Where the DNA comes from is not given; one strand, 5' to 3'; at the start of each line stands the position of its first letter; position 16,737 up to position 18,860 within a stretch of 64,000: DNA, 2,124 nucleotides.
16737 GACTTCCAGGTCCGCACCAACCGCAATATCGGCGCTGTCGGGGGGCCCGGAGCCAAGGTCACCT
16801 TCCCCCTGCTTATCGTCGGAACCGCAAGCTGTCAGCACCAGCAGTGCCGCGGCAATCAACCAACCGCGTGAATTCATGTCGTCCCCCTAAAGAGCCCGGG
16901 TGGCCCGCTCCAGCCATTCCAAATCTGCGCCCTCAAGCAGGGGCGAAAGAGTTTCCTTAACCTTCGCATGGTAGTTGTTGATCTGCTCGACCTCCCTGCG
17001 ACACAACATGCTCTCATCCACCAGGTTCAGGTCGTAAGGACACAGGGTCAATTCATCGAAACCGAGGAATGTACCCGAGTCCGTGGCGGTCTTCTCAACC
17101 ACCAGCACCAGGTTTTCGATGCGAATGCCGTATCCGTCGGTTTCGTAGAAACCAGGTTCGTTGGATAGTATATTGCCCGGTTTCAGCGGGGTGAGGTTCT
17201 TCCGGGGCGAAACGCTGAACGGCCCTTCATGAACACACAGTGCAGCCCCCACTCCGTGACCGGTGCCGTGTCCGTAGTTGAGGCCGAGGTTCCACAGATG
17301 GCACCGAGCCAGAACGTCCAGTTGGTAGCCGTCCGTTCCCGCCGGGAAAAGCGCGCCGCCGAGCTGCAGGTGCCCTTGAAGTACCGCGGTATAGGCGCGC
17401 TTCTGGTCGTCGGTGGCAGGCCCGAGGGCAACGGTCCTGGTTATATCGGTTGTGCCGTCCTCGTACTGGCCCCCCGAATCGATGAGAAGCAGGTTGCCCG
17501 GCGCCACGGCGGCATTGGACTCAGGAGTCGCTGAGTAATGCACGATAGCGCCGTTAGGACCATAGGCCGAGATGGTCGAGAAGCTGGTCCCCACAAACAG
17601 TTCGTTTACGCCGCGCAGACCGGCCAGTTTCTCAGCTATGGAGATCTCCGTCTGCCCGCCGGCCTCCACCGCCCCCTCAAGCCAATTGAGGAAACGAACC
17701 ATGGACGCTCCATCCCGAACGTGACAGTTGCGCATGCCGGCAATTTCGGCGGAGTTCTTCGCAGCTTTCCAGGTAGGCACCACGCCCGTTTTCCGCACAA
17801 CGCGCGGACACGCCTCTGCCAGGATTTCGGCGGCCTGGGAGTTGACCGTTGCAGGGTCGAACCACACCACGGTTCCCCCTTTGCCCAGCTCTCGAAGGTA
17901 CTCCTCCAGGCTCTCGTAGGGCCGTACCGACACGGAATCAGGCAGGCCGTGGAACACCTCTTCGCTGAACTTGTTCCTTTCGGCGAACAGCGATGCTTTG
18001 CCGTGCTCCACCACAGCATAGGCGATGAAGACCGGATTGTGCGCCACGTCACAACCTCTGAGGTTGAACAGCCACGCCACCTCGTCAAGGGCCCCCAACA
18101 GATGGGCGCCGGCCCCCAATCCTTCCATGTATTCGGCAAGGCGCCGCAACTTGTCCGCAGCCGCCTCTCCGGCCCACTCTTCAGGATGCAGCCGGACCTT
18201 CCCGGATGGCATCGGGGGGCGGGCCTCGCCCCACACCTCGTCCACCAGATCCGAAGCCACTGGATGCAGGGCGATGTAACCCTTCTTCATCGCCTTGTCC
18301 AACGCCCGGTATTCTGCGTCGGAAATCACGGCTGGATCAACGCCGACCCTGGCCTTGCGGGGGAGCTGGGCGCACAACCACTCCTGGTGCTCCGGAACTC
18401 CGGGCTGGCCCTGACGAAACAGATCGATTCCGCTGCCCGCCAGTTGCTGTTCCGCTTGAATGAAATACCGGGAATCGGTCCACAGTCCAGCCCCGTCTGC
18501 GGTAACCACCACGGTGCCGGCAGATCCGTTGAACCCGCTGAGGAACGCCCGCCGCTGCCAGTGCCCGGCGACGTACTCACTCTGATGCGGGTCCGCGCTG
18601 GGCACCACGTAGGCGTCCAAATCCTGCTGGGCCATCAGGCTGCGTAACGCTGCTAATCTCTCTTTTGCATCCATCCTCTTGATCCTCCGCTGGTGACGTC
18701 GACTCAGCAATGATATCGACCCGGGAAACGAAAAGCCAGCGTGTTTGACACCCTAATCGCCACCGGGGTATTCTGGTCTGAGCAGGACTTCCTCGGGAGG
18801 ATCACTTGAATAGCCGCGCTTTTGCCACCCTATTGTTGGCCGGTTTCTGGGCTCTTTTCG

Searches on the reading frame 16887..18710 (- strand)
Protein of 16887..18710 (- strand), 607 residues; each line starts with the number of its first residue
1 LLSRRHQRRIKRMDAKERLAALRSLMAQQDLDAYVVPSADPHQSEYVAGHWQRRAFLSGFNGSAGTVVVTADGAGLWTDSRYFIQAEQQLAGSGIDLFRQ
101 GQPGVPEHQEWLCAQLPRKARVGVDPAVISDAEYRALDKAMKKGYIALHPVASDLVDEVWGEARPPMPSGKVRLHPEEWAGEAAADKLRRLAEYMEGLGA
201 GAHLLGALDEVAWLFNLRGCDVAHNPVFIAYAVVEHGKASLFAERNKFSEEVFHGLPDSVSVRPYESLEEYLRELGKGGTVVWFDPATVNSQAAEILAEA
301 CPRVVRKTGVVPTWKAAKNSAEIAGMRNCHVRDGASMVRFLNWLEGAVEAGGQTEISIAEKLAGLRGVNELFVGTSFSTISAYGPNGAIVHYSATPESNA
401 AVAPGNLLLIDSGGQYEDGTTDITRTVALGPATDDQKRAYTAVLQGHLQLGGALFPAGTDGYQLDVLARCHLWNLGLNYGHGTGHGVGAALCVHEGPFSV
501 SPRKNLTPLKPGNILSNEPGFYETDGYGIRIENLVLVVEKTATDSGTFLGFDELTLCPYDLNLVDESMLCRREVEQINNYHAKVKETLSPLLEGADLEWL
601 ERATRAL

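Call 50: search_protein_families(library=pfam, proteins=[window:16887-18710:-], max_evalue=0.0001)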
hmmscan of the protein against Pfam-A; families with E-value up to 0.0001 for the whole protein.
window:16887-18710:- (607 aa): 4 families
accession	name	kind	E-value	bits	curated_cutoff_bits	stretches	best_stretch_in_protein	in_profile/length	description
PF00557.29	Peptidase_M24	-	2.5e-49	168.3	23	1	325-539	2-208/208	Metallopeptidase family M24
PF16189.11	Creatinase_N_2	-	5.3e-44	150.5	29.7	1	164-322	2-161/161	Creatinase/Prolidase N-terminal domain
PF16188.10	Peptidase_M24_C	-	8.8e-23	80.5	28.9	1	547-607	1-63/63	C-terminal region of peptidase_M24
PF01321.24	Creatinase_N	-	6.8e-20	72.3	22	1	18-143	1-112/128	Creatinase/Prolidase N-terminal domain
